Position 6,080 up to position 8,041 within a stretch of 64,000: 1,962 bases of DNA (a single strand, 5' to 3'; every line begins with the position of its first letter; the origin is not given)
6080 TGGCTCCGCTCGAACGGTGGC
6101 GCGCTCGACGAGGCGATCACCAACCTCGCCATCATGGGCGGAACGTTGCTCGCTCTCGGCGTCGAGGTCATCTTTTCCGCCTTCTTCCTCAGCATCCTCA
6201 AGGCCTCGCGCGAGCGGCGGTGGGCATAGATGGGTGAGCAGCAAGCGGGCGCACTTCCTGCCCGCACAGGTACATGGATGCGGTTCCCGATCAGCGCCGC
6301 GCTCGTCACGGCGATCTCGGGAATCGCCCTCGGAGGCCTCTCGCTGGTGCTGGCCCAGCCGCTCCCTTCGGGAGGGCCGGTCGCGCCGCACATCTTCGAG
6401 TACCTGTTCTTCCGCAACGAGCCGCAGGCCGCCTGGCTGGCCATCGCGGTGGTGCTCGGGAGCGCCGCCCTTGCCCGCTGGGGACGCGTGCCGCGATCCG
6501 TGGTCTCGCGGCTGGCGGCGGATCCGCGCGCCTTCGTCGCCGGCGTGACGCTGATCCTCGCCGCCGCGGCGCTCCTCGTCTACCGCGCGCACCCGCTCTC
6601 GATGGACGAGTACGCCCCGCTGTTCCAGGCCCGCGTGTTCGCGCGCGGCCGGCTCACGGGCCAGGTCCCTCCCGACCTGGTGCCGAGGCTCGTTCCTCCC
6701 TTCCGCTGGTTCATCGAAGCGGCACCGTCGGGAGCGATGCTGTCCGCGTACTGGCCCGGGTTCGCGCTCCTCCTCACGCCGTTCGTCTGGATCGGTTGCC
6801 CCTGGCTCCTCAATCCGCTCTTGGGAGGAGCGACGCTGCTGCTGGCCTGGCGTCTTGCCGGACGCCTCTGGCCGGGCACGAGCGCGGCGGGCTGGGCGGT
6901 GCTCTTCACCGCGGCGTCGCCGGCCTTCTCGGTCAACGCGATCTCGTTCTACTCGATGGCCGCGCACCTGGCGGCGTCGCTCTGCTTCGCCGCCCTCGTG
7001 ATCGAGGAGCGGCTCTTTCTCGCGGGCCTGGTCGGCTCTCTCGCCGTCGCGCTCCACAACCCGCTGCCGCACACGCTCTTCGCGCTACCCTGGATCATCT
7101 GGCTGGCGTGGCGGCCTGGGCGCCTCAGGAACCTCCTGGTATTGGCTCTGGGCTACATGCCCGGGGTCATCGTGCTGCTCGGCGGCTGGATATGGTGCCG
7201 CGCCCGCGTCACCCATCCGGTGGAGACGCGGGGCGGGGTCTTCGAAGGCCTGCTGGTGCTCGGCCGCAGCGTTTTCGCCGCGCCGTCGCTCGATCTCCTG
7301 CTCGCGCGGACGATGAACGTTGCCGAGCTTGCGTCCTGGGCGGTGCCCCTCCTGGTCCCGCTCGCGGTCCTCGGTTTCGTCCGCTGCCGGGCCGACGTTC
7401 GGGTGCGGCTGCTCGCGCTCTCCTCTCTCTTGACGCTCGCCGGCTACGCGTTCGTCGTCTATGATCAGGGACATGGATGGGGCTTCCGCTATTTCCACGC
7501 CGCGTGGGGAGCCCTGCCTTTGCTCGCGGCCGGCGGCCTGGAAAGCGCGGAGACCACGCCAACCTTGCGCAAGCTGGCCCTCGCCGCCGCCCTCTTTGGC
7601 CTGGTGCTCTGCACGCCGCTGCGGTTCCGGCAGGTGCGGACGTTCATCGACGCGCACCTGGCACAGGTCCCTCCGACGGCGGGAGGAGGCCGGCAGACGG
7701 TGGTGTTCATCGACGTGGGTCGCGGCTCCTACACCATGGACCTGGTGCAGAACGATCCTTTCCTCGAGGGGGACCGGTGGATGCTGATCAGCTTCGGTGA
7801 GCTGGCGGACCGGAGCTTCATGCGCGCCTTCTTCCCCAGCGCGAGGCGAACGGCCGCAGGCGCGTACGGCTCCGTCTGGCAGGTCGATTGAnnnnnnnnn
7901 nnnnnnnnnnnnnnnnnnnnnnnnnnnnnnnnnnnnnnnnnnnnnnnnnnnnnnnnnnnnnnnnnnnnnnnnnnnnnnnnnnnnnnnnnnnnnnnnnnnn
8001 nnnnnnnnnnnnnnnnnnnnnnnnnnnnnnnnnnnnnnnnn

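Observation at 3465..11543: Periplasmic-type glycosylation/methylation module inserted between the kinase and the sigma54 regulator of the pilus locus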

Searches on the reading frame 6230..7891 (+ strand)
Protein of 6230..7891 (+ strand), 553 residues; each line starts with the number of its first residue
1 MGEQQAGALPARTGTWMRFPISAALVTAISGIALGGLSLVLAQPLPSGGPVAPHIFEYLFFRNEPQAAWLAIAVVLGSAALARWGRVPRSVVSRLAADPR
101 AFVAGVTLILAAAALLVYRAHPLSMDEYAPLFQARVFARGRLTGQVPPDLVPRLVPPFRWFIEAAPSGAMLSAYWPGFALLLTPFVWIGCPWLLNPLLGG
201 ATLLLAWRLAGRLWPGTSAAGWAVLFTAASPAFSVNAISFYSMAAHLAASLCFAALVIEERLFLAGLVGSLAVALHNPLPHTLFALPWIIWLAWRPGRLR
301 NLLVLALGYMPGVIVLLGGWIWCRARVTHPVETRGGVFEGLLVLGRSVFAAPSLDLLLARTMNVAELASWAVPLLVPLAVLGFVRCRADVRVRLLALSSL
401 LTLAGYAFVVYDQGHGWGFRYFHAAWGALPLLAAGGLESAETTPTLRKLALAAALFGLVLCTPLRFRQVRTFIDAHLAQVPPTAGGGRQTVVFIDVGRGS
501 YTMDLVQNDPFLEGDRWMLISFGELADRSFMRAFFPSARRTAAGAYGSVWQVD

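Call 4: search_protein_families(library=pfam, proteins=[window:6230-7891:+], max_evalue=0.01)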
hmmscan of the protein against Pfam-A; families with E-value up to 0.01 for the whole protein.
window:6230-7891:+ (553 aa): 0 families

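Call 8: search_protein_families(library=ncbifam, proteins=[window:6230-7891:+], max_evalue=0.01)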
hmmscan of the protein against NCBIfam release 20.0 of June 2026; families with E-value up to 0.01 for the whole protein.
window:6230-7891:+ (553 aa): 0 families

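Call 10: search_solved_structures(query=window:6230-7891:+, max_evalue=10)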
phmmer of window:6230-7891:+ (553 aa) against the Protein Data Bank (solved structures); distinct sequences matched with E-value up to 10: 0.

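Call 12: find_homologous_proteins(query=window:6230-7891:+)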
Query window:6230-7891:+ (553 aa): 586 proteins with E <= 0.001 among 8000 candidates; the best 120 are listed.
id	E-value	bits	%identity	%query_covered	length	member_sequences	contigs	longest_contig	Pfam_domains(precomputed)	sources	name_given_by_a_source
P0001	0.0e+0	1149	95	100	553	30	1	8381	-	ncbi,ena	-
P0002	0.0e+0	1104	95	97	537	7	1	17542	-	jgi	jgi:hypothetical protein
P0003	0.0e+0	1088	92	97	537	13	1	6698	-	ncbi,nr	ncbi:MAG TPA: hypothetical protein VN177_01940 [Myxococcales bacterium]|nr:hypothetical protein [Myx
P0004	0.0e+0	1083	88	100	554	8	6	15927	-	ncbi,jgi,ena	jgi:hypothetical protein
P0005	0.0e+0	1074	88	100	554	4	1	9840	-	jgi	-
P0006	0.0e+0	1018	86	100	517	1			-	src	-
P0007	0.0e+0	1017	90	92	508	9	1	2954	-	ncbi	ncbi:MAG TPA: hypothetical protein VIH51_04140, partial [Myxococcales bacterium]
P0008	2.0e-253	860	74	97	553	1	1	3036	-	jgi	jgi:hypothetical protein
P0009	3.7e-251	853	71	100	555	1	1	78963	-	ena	-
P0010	2.0e-250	851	73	99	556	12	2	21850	-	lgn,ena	-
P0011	3.9e-248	843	75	90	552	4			-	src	-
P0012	8.0e-247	839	74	95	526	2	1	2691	-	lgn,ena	-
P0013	3.8e-245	833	71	97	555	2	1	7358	-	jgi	jgi:hypothetical protein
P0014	1.7e-243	828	70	99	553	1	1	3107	-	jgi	jgi:hypothetical protein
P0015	8.7e-243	825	69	100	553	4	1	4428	-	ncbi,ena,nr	ncbi:MAG TPA: hypothetical protein VFA79_10190 [Myxococcales bacterium]|nr:hypothetical protein [Myx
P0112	4.7e-114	400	46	90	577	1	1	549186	-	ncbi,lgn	-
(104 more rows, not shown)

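Call 14: find_encoding_contigs(protein=P0112, flank=10000, max_places=3)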
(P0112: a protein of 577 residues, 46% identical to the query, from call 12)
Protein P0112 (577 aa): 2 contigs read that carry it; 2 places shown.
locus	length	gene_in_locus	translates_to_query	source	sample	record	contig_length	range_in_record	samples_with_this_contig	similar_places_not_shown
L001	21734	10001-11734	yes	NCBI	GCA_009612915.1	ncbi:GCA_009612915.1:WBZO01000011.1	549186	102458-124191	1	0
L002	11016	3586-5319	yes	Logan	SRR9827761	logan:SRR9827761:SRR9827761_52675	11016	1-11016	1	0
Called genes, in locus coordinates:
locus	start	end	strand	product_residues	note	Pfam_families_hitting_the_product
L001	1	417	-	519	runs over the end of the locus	-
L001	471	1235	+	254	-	PF13489:Methyltransf_23, PF13649:Methyltransf_25 (faint)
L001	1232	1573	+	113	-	-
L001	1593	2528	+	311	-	PF00535:Glycos_transf_2, PF13641:Glyco_tranf_2_3 (weak)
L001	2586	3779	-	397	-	PF00535:Glycos_transf_2, PF13641:Glyco_tranf_2_3 (weak), PF26629:GT2_TM_C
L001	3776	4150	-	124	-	PF04138:GtrA_DPMS_TM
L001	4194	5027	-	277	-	PF13489:Methyltransf_23, PF08241:Methyltransf_11, PF08242:Methyltransf_12, PF13649:Methyltransf_25, PF13847:Methyltransf_31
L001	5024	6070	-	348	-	PF01408:GFO_IDH_MocA, PF22725:GFO_IDH_MocA_C3 (weak)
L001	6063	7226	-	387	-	PF13439:Glyco_transf_4, PF13579:Glyco_trans_4_4, PF00534:Glycos_transf_1, PF13692:Glyco_trans_1_4, PF20706:GT4-conflict (weak)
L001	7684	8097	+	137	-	PF08241:Methyltransf_11, PF08242:Methyltransf_12 (weak), PF13649:Methyltransf_25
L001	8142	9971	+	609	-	-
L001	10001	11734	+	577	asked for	-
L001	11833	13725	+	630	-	-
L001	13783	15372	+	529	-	PF01266:DAO (faint), PF01593:Amino_oxidase, PF01946:Thi4 (weak), PF13450:NAD_binding_8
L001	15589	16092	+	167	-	PF07963:N_methyl, PF00114:Pilin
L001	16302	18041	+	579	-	PF05157:MshEN, PF00437:T2SSE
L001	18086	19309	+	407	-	PF28597:T2SSF_N, PF00482:T2SSF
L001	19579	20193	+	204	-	PF06750:A24_N_bact, PF01478:Peptidase_A24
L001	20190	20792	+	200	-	PF01121:CoaE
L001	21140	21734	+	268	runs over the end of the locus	PF07072:ZapD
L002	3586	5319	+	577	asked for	-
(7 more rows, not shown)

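Call 15: find_encoding_contigs(protein=P0009, flank=10000, max_places=3)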
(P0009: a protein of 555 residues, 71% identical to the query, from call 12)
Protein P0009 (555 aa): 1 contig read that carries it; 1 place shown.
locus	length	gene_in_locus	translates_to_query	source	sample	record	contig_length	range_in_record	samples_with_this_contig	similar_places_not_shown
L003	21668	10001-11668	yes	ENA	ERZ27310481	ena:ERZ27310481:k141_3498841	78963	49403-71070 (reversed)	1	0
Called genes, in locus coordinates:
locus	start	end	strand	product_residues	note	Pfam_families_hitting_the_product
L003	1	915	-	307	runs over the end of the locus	-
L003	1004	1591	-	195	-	PF07963:N_methyl, PF14245:Pilin_PilA, PF16734:Pilin_GH (weak)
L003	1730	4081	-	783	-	PF09586:YfhO (faint)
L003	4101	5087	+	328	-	PF00005:ABC_tran, PF13304:AAA_21 (weak)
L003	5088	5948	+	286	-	PF06750:A24_N_bact, PF01478:Peptidase_A24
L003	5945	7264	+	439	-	PF00512:HisKA, PF02518:HATPase_c, PF13581:HATPase_c_2 (faint)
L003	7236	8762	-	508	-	-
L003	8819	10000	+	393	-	PF00535:Glycos_transf_2, PF26629:GT2_TM_C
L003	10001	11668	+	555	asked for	-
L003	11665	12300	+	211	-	PF13489:Methyltransf_23, PF08241:Methyltransf_11, PF08242:Methyltransf_12, PF13649:Methyltransf_25, PF13847:Methyltransf_31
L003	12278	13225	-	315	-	PF00535:Glycos_transf_2, PF10111:Glyco_tranf_2_2 (faint), PF13641:Glyco_tranf_2_3 (faint)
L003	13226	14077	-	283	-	PF13649:Methyltransf_25 (faint), PF13489:Methyltransf_23 (weak), PF01209:Ubie_methyltran (weak), PF08241:Methyltransf_11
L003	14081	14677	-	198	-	PF13489:Methyltransf_23, PF08241:Methyltransf_11, PF08242:Methyltransf_12, PF13649:Methyltransf_25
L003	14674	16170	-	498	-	PF01266:DAO (weak), PF01494:FAD_binding_3 (weak), PF01593:Amino_oxidase, PF01946:Thi4 (weak), PF13450:NAD_binding_8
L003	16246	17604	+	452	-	PF00072:Response_reg, PF00158:Sigma54_activat, PF14532:Sigma54_activ_2, PF07728:AAA_5 (weak), PF25601:AAA_lid_14, PF02954:HTH_8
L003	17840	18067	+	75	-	PF13443:HTH_26 (weak), PF13560:HTH_31 (weak), PF01381:HTH_3 (weak)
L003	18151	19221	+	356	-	PF11104:PilM_2, PF06723:MreB_Mbl (faint), PF14450:FtsA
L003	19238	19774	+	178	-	PF05137:PilN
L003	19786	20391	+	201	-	PF04350:PilO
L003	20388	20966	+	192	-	PF04351:PilP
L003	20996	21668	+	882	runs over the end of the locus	PF11741:AMIN (weak), PF24837:AMIN-like (faint), PF21305:type_II_gspD_N0 (weak), PF07660:STN, PF03958:Secretin_N, PF00263:Secretin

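Call 17: find_related_loci(query=A1, collection=genome_contigs, flank=10000)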
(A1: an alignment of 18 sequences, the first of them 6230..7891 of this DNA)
Query A1 (553 aa) in genome_contigs; peptide patterns used: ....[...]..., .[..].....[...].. (x = any residue, [..] = any of these).
335 stretches matched a pattern; 285 encode a relative of the query (tblastn E <= 1e-3); the best 80 are kept; 79 distinct loci.
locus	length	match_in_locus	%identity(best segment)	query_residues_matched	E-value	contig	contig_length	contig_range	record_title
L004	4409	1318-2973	69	1-552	0e+0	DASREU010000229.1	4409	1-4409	MAG TPA_asm: Myxococcales bacterium isolate SMAG_U10014 k141_2214779, whole genome shotgun sequence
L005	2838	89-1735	66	4-553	0e+0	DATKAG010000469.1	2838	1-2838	MAG TPA_asm: Myxococcales bacterium isolate SMAG_U15199 k141_1705635, whole genome shotgun sequence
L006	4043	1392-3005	55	15-552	5e-170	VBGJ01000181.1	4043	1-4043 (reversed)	MAG: Chloroflexi bacterium isolate CF_75 14_1009_12_30cm_scaffold_35477, whole genome shotgun sequence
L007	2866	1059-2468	60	88-553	3e-165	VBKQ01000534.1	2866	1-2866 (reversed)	MAG: Deltaproteobacteria bacterium isolate DP_13 14_1009_09_20cm_scaffold_101724, whole genome shotgun sequence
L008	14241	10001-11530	56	54-553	3e-149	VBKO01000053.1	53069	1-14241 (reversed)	MAG: Deltaproteobacteria bacterium isolate DP_11 14_0927_12_40cm_scaffold_1118, whole genome shotgun sequence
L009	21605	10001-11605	53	27-553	1e-136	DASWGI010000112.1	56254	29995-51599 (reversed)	MAG TPA_asm: Myxococcales bacterium isolate SMAG_U2812 k141_703838, whole genome shotgun sequence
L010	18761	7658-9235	56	32-553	3e-172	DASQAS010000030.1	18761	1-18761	MAG TPA_asm: Myxococcales bacterium isolate SMAG_U11651 k141_1278312, whole genome shotgun sequence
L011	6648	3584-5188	53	27-553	5e-133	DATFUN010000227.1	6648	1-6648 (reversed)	MAG TPA_asm: Myxococcales bacterium isolate SMAG_U9438 k141_66595, whole genome shotgun sequence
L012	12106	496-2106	41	49-553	5e-120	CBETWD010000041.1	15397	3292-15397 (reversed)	MAG TPA_asm: uncultured bacterium isolate SRR15668623_binner23_Refined_26 genome assembly, contig: ERZ26872896.749, whol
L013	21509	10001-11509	46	55-551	8e-119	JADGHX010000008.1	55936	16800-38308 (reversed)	MAG: Steroidobacteraceae bacterium isolate HOG51 NODE_162_length_55936_cov_13.458639, whole genome shotgun sequence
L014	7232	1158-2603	49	87-550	8e-115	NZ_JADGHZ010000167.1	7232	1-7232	MAG: Sphaerobacter sp. isolate HOG56 NODE_7179_length_7232_cov_14.904809, whole genome shotgun sequence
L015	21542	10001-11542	46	55-551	5e-113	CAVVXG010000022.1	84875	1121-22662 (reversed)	MAG: uncultured proteobacterium isolate MFD04540.bin.3.53 genome assembly, contig: contig_23673, whole genome shotgun se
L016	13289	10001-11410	48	93-550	2e-112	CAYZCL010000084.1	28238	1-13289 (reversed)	MAG TPA_asm: uncultured Desulfobacteraceae bacterium isolate binchicken_co219_27 genome assembly, contig: k141_137731, w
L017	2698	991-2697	41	3-550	7e-115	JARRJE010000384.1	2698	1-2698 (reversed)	MAG: Deltaproteobacteria bacterium isolate Spart_012_MAG scaffold_77245, whole genome shotgun sequence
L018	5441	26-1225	54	161-553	7e-109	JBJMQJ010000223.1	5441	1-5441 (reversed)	MAG: Myxococcales bacterium isolate H1_18_all_fractions_conc_118_70_14 k255_2854544, whole genome shotgun sequence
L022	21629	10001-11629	43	29-549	9e-105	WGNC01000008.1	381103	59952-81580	MAG: Thiobacillus sp. isolate RI_561 c_000000169877, whole genome shotgun sequence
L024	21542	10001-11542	44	55-553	2e-104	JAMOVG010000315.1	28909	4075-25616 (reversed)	MAG: Desulfobacteraceae bacterium isolate PIR-30_metabat1_scaf2bin.094 PIR-30_scaffold_513_c1, whole genome shotgun sequ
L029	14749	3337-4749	47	92-553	9e-102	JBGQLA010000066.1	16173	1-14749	MAG: Deltaproteobacteria bacterium isolate OBJ2_061818_050_49 k141_541095_length_16173_cov_24.5266, whole genome shotgun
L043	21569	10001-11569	43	48-553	3e-97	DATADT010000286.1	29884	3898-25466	MAG TPA_asm: Burkholderiales bacterium isolate SMAG_U6757 k141_30934, whole genome shotgun sequence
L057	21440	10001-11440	42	89-551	6e-95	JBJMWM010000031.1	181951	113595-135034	MAG: Steroidobacteraceae bacterium isolate H2_18_all_fractions_metab_conc_22_61_13 k255_2985739, whole genome shotgun se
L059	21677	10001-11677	39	2-548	2e-94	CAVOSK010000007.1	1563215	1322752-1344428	MAG: uncultured beta proteobacterium isolate MFD09964.bin.1.98 genome assembly, contig: contig_901, whole genome shotgun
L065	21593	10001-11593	42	31-547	6e-95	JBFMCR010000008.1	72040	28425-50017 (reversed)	MAG: Pseudomonadota bacterium isolate MAG198 MAG198_8, whole genome shotgun sequence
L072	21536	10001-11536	43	31-520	6e-92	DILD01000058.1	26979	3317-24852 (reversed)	MAG TPA_asm: Thiobacillus denitrificans isolate UBA5601 UBA5601_contig_16221, whole genome shotgun sequence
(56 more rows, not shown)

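Call 33: predict_structure(alignment_id=A2)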
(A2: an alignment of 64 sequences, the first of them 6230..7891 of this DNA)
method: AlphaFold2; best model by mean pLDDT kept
length: 553 residues; sequences in the alignment: 64
mean_pLDDT: 89.9   pTM: 0.91
mean pLDDT of the five models: 89.9, 89.9, 89.0, 88.3, 88.1
residues with pLDDT >= 90: 401; 70-90: 104; 50-70: 33; < 50: 15
segments of 3 or more residues with pLDDT < 50: 3-7, 415-417
pLDDT, mean of each block of 10 residues (from residue 1): 47 53 94 95 72 76 94 97 78 96 98 95 90 98 96 89 94 95 97 98 98 97 98 95 95 98 98 91 97 96 98 94 87 72 75 83 89 97 97 97 85 56 90 97 94 97 96 91 78 90 92 94 96 93 91 87
secondary structure, 60 per line:
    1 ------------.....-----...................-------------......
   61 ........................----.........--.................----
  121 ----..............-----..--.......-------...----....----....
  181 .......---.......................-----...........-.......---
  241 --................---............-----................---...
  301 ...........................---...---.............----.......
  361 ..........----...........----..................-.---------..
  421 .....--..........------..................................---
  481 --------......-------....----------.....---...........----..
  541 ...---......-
elements in order: H13-17 H23-41 H55-84 H89-97 H100-116 H125-138 H148-154 E162-164 E169-172 H177-187 H191-213 H219-229 H231-237 H243-258 H262-273 H279-294 H298-327 H337-348 H354-370 H375-385 H390-407 H419-425 H428-437 H444-477 E489-494 H502-505 E516-520 H524-534 E539-543 E547-552

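Call 36: fold_search(model_id=the predicted structure, library=pdb)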
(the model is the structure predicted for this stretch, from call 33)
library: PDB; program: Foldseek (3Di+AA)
matches with E <= 10: 414; with E <= 0.001: 12
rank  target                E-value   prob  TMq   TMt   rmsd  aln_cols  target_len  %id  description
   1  5ezm                  4.4e-06  1.00  0.51  0.52   9.1       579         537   13  Crystal Structure of ArnT from Cupriavidus metallidurans in the apo state (released 2016-02-17)
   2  5f15                  7.2e-06  1.00  0.54  0.55   8.5       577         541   13  Crystal Structure of ArnT from Cupriavidus metallidurans bound to Undecaprenyl phosphate (released 2016-02-17)
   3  9s6t_A                1.4e-05  1.00  0.52  0.59   7.3       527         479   14  Ternary cryo-EM structure of chicken ALG12 with Dol25-PP-GlcNAc2Man7, Dol25-P-Man, and Fab (released 2026-03-18)
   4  6ftg_5                1.4e-05  1.00  0.44  0.39  13.1       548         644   12  Subtomogram average of OST-containing ribosome-translocon complexes from canine rough microsomal membranes (released 2018-03-21)
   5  9s6u_A                1.2e-04  1.00  0.48  0.48   7.2       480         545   13  Ternary cryo-EM structure of human ALG9 with Dol25-PP-GlcNAc2Man8, Dol25-P-Man and Fab (released 2026-03-18)
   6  6s7t_A                2.7e-04  1.00  0.43  0.35  14.7       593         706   13  Cryo-EM structure of human oligosaccharyltransferase complex OST-B (released 2019-12-18)
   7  9s6s_A                3.7e-04  1.00  0.48  0.48   7.0       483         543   12  Ternary cryo-EM structure of human ALG9 with Dol25-PP-GlcNAc2Man6, Dol25-P-Man and Fab (released 2026-03-18)
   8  7oci_F                3.7e-04  1.00  0.44  0.39  10.6       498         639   12  Cryo-EM structure of yeast Ost6p containing oligosaccharyltransferase complex (released 2022-02-16)
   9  9n9j_I                4.4e-04  1.00  0.40  0.32  15.7       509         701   11  Structure of a GRP94 folding intermediate engaged with a CCDC134- and FKBP11-bound secretory translocon (released 2025-11-19)
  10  6s7o_A                5.8e-04  1.00  0.42  0.37  12.1       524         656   12  Cryo-EM structure of human oligosaccharyltransferase complex OST-A (released 2019-12-18)
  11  8age_A                6.9e-04  1.00  0.43  0.38  11.2       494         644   14  Structure of yeast oligosaccharylransferase complex with acceptor peptide bound (released 2022-12-07)
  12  8pn9_A                7.2e-04  1.00  0.42  0.36  13.2       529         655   12  Structure of human oligosaccharyltransferase OST-A complex bound to NGI-1 (released 2024-05-08)
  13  8agc_A                1.3e-03  1.00  0.43  0.36  13.0       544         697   12  Structure of yeast oligosaccharylransferase complex with lipid-linked oligosaccharide and non-acceptor peptide bound (released 2022-12-07)
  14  6c26_A                1.4e-03  1.00  0.44  0.38   9.4       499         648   13  The Cryo-EM structure of a eukaryotic oligosaccharyl transferase complex (released 2018-01-31)
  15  8b6l_I                1.6e-03  1.00  0.40  0.33  17.0       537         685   13  Subtomogram average of the human Sec61-TRAP-OSTA-translocon (released 2022-12-07)
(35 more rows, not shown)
